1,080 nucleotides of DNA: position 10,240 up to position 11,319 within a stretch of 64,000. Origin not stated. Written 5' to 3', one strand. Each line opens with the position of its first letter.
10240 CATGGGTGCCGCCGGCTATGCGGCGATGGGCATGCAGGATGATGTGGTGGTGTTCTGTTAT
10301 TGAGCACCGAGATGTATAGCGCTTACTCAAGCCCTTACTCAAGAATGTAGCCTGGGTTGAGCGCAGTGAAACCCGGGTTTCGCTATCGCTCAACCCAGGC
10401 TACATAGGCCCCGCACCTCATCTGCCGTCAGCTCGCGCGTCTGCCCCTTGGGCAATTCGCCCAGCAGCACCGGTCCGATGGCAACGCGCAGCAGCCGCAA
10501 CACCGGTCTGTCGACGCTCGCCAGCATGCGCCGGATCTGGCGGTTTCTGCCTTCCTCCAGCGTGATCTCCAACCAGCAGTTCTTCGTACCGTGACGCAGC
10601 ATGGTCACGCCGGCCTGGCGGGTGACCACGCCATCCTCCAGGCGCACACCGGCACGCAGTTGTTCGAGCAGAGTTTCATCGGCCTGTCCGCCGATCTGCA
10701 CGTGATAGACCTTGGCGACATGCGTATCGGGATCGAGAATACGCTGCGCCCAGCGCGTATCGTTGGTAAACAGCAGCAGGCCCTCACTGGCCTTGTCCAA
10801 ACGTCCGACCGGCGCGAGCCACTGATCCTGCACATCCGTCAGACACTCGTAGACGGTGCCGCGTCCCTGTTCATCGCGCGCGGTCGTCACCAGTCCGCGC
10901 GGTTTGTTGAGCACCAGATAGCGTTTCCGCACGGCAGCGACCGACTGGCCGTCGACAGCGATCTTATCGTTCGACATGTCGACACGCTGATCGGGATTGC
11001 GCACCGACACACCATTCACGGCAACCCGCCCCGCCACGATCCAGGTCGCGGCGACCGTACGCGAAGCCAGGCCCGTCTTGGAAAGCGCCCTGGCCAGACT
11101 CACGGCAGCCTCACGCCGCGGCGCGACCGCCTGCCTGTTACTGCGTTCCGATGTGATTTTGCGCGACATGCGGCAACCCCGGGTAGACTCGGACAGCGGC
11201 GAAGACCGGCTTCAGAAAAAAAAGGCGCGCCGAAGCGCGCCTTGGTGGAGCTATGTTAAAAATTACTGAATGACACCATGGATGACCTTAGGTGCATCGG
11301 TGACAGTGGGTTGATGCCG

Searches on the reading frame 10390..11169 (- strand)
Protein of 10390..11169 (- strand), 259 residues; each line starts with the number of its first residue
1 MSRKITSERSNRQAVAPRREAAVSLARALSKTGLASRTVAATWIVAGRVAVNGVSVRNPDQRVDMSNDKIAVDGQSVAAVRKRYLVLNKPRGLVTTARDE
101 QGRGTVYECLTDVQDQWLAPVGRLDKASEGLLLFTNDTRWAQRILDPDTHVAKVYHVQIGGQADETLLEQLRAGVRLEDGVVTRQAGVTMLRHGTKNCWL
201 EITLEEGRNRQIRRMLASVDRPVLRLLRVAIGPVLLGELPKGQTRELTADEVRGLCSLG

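Call 48: search_protein_families(library=pfam, proteins=[window:10390-11169:-], max_evalue=0.00001)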
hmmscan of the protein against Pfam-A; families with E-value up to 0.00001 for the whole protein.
window:10390-11169:- (259 aa): 2 families
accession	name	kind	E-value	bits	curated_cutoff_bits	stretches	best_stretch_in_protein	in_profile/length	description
PF00849.27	PseudoU_synth_2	-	1.5e-22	80.9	26.8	1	84-218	2-152/152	RNA pseudouridylate synthase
PF01479.30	S4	-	1.4e-08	34.8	22.8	1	25-68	3-46/48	S4 domain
